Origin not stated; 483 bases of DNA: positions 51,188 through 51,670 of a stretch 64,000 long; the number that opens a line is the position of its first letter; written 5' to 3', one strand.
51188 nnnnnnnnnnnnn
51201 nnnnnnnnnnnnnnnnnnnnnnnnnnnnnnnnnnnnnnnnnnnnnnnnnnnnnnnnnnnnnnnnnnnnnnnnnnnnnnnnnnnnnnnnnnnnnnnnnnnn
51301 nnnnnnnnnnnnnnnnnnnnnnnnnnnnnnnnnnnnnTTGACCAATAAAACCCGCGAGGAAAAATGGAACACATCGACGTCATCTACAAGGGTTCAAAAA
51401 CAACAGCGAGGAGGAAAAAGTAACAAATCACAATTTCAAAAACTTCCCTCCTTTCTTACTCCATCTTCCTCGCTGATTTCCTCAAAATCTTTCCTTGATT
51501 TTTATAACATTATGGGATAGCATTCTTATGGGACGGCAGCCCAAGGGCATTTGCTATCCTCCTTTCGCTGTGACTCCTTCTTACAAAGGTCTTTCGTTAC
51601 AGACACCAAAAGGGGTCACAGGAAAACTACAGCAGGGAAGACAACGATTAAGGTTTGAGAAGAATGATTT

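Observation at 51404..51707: Two paralogous hairpin modules whose stems differ by compensatory substitutions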

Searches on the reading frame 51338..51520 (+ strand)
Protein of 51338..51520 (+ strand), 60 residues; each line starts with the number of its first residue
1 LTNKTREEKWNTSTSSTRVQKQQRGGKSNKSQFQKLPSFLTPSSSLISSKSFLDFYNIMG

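Call 65: search_protein_families(library=pfam, proteins=[window:51338-51520:+], max_evalue=1)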
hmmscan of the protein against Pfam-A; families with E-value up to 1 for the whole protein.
window:51338-51520:+ (60 aa): 0 families
